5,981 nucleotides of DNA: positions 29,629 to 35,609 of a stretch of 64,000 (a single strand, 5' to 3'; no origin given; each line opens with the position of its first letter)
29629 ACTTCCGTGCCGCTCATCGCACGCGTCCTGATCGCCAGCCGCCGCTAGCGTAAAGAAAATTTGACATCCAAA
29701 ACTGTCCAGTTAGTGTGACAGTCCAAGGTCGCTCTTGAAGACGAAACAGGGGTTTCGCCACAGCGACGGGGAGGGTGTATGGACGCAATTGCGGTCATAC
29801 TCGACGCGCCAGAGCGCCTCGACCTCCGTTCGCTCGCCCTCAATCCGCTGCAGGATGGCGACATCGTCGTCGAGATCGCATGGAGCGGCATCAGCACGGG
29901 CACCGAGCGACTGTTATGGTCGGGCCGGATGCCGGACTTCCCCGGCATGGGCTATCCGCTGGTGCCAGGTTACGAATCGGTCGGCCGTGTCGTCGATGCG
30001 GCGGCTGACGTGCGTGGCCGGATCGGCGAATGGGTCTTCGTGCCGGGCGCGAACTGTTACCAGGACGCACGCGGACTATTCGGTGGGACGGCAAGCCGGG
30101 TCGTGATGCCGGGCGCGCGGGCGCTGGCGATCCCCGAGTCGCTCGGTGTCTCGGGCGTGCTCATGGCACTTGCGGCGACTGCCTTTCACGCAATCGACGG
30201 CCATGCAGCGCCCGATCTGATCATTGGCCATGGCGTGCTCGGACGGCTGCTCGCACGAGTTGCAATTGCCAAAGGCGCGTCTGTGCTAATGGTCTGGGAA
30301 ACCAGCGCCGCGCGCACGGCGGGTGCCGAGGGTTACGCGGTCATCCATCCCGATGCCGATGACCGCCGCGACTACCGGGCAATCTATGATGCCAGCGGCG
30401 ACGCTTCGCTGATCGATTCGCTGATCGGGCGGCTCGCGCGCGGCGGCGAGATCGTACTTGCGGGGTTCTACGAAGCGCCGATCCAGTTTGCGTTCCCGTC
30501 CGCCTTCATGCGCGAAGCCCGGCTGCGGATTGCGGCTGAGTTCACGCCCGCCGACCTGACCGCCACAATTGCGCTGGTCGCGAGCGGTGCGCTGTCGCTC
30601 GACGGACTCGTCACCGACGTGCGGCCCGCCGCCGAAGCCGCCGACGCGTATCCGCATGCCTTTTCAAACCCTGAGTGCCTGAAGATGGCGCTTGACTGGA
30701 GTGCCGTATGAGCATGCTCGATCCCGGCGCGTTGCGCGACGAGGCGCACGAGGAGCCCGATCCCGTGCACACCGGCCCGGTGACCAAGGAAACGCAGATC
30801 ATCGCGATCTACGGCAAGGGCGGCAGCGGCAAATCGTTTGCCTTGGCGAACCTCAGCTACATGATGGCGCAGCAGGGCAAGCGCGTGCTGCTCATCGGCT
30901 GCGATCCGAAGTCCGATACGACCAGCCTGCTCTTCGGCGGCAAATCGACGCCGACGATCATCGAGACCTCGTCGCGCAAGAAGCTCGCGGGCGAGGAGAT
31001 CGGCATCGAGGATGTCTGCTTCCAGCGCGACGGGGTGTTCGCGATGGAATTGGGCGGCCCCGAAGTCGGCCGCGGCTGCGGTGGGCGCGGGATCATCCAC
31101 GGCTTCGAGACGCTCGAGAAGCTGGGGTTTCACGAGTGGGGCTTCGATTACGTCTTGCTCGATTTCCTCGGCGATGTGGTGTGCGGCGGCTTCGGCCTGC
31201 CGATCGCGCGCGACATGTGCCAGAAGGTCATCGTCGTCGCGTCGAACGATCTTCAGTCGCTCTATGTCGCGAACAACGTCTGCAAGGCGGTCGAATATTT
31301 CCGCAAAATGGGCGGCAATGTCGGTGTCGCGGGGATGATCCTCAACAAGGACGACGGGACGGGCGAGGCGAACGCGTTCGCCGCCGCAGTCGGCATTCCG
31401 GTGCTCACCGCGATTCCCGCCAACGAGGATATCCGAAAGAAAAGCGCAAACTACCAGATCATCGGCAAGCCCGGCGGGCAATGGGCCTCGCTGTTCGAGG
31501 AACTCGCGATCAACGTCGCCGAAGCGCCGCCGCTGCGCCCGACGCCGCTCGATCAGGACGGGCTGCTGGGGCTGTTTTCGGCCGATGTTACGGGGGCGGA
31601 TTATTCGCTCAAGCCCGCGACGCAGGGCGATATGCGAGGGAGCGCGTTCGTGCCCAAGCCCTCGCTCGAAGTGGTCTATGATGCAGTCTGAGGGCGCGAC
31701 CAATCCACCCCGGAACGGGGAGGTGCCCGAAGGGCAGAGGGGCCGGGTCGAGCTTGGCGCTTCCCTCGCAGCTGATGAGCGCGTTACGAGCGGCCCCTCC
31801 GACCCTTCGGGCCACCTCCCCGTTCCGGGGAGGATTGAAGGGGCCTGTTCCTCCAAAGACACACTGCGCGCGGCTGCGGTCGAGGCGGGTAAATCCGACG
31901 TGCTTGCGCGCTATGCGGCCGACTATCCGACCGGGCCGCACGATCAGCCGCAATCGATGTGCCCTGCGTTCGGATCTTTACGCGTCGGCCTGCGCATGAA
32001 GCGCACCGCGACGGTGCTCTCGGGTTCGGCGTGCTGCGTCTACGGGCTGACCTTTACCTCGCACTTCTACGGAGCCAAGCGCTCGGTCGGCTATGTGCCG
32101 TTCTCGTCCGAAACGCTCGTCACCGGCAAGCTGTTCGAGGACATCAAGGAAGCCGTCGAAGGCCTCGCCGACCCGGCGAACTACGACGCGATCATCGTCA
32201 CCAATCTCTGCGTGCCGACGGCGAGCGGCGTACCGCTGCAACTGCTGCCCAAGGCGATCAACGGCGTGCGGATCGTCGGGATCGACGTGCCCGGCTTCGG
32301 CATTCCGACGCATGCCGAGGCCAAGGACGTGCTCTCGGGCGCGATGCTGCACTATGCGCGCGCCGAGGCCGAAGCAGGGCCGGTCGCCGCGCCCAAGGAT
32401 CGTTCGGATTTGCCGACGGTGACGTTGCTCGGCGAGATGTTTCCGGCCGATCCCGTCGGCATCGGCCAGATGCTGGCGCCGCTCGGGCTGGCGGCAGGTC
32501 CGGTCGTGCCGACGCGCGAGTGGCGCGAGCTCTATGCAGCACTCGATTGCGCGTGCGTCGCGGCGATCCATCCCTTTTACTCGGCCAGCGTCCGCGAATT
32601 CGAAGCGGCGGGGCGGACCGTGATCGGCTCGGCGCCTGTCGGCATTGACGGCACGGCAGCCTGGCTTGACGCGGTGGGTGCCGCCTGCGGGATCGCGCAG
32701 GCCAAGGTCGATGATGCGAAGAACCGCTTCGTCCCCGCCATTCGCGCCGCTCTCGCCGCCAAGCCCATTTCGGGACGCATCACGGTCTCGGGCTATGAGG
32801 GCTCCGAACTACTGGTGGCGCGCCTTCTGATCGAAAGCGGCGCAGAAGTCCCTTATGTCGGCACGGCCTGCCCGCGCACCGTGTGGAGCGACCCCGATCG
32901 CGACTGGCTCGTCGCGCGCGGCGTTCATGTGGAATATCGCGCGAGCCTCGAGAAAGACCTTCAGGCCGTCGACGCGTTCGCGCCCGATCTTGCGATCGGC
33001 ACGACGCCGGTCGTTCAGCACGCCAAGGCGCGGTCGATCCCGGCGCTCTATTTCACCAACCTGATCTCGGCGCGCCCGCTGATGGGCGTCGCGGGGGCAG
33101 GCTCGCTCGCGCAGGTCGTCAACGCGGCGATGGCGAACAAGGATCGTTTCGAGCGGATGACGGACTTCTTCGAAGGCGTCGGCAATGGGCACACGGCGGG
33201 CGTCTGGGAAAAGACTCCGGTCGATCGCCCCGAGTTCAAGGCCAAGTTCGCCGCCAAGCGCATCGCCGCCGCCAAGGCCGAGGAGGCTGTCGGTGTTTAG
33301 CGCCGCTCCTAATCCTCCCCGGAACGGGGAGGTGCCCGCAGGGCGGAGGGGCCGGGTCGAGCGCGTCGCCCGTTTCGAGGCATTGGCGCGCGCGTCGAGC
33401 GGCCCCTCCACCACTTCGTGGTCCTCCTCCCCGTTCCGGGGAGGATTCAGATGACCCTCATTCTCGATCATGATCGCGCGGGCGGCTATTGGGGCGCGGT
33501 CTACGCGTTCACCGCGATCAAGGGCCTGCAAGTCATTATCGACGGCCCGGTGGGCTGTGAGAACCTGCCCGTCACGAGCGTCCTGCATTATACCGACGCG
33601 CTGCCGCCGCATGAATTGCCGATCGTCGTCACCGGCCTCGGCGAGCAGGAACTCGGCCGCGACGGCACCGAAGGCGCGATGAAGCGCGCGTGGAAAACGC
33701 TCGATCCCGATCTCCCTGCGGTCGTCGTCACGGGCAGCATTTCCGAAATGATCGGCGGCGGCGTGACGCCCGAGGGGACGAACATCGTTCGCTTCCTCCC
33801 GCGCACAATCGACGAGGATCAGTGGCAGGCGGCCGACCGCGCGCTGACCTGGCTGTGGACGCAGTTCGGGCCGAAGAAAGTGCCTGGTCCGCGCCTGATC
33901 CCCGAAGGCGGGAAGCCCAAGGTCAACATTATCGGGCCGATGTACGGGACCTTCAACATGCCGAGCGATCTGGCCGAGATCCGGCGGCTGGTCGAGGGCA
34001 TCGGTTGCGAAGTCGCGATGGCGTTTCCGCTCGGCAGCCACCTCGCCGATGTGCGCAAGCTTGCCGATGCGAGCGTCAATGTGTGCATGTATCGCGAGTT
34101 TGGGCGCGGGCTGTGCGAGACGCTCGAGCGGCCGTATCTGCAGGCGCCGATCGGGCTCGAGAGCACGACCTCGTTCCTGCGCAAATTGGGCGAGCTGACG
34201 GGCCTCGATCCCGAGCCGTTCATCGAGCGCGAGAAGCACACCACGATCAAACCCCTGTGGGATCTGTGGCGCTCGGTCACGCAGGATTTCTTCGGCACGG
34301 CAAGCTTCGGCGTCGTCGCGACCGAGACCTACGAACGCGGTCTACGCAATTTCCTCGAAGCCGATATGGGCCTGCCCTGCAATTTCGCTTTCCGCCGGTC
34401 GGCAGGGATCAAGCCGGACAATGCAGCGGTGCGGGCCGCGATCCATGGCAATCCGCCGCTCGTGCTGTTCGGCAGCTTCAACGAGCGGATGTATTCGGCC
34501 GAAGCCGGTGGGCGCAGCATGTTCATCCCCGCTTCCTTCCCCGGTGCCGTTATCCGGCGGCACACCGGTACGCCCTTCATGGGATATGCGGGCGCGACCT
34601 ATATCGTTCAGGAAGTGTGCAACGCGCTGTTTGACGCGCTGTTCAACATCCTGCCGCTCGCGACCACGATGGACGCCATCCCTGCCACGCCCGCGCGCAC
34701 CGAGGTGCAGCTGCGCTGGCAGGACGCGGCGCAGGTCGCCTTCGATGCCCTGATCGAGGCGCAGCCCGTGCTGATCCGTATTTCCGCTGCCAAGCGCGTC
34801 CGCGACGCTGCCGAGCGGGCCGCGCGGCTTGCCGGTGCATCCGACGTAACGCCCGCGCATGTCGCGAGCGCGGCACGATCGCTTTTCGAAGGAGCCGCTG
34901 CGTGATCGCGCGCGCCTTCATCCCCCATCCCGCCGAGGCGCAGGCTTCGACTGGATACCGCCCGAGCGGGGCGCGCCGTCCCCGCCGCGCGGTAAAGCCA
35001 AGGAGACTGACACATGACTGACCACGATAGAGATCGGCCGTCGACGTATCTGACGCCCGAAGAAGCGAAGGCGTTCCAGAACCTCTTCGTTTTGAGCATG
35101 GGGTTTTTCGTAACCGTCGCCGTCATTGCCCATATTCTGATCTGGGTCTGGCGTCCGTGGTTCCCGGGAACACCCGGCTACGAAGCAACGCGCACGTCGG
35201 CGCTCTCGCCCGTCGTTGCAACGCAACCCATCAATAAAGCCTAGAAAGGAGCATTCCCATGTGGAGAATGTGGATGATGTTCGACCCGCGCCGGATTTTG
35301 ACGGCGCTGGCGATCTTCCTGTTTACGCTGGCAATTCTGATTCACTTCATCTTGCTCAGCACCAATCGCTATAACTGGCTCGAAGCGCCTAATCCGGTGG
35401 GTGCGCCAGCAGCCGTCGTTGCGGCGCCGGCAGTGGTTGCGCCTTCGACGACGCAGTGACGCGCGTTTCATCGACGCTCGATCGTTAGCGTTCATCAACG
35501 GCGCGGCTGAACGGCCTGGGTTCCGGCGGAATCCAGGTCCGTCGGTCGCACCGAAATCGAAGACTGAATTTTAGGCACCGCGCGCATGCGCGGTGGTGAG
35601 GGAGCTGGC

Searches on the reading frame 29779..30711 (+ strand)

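Call 19: search_protein_families(library=ncbifam, proteins=[window:29779-30711:+], max_evalue=0.00001)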
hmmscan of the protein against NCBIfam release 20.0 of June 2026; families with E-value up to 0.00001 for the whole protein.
window:29779-30711:+ (310 aa): 3 families
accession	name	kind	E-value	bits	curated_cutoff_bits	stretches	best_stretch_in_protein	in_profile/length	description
TIGR01202.1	bchC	equivalog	2.2e-131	437.6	291.25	1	5-306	4-308/308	chlorophyll synthesis pathway protein BchC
TIGR03366.1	HpnZ_proposed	hypoth_equivalog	4.8e-08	32.6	328.1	0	95-283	101-311/315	putative phosphonate catabolism associated alcohol dehydrogenase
NF041097.1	keto_inos_dh_IolM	equivalog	2.7e-06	26.3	450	0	192-291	273-374/389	scyllo-inosose 3-dehydrogenase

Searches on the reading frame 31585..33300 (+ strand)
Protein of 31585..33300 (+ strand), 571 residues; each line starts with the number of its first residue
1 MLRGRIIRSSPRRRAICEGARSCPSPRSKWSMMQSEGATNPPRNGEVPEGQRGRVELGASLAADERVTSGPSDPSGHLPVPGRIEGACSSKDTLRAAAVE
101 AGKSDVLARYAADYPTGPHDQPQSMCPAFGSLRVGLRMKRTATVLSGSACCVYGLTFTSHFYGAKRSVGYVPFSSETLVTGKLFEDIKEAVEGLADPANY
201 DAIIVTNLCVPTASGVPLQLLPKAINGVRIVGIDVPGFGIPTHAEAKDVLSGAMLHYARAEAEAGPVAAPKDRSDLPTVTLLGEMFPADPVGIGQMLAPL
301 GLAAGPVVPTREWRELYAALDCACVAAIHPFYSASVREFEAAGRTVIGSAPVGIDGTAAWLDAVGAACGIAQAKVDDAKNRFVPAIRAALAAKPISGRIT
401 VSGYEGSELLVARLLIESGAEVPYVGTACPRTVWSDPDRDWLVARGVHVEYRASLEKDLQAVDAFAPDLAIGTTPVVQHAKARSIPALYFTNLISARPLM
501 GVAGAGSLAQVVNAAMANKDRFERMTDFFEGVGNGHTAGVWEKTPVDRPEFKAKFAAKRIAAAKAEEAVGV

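Call 19: search_protein_families(library=ncbifam, proteins=[window:31585-33300:+], max_evalue=0.00001)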
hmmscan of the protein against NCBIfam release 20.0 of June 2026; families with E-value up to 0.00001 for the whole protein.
window:31585-33300:+ (571 aa): 3 families
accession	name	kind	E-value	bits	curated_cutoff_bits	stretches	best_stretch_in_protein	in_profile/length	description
TIGR02015.1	BchY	equivalog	1.5e-211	702.7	425.15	1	113-533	1-422/422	chlorophyllide a reductase subunit Y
NF002768.0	PRK02842.1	equivalog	2.2e-16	59.8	324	1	191-524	88-413/423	ferredoxin:protochlorophyllide reductase (ATP-dependent) subunit N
TIGR01279.1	DPOR_bchN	equivalog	1.9e-14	53.4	419.95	1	184-519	69-395/407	ferredoxin:protochlorophyllide reductase (ATP-dependent) subunit N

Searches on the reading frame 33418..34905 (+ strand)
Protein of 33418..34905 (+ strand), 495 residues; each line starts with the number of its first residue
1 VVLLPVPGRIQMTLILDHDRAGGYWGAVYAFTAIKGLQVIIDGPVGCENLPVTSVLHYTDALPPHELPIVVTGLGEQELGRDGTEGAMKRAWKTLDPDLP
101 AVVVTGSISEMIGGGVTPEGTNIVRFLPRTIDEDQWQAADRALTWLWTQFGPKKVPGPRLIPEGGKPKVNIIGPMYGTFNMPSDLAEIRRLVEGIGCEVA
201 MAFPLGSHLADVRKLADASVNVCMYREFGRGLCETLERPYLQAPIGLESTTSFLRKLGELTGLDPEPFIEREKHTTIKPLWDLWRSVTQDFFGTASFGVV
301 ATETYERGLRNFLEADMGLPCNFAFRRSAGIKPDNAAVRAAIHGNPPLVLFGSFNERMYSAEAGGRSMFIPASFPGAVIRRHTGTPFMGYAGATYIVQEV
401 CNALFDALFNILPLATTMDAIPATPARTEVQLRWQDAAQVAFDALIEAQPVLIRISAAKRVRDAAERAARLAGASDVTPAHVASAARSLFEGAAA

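Call 19: search_protein_families(library=ncbifam, proteins=[window:33418-34905:+], max_evalue=0.00001)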
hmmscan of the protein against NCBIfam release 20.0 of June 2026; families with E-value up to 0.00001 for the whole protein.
window:33418-34905:+ (495 aa): 4 families
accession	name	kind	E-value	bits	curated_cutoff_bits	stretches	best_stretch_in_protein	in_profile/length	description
TIGR02014.1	BchZ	equivalog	1.1e-238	792.7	529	1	14-482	1-468/468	chlorophyllide a reductase subunit Z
TIGR01278.1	DPOR_BchB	equivalog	6.2e-26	91.3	490.35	1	26-479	15-501/512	ferredoxin:protochlorophyllide reductase (ATP-dependent) subunit B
NF002789.0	PRK02910.1-3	equivalog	5.4e-23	81.6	509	1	162-259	149-251/535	ferredoxin:protochlorophyllide reductase (ATP-dependent) subunit B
NF002790.0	PRK02910.1-4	equivalog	1.4e-18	66.8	912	1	163-275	163-280/530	ferredoxin:protochlorophyllide reductase (ATP-dependent) subunit B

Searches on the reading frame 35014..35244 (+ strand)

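Call 68: search_protein_families(library=pfam, proteins=[window:35014-35244:+], max_evalue=0.001)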
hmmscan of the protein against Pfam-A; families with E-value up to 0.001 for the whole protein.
window:35014-35244:+ (76 aa): 2 families
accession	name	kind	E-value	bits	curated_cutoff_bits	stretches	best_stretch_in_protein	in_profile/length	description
PF00556.25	LHC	-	4.6e-09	36.8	23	1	16-50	2-39/39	Antenna complex alpha/beta subunit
PF10821.13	DUF2567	-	0.00024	21.7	30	1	7-49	30-71/166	Protein of unknown function (DUF2567)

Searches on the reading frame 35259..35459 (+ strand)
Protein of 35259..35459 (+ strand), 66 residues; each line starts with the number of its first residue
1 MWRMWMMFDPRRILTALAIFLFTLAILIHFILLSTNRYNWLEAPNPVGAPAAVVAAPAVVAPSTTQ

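Call 68: search_protein_families(library=pfam, proteins=[window:35259-35459:+], max_evalue=0.001)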
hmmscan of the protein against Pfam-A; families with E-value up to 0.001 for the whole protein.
window:35259-35459:+ (66 aa): 1 family
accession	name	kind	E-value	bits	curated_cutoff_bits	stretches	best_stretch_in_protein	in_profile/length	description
PF00556.25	LHC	-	8e-15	55.2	23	1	1-41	1-39/39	Antenna complex alpha/beta subunit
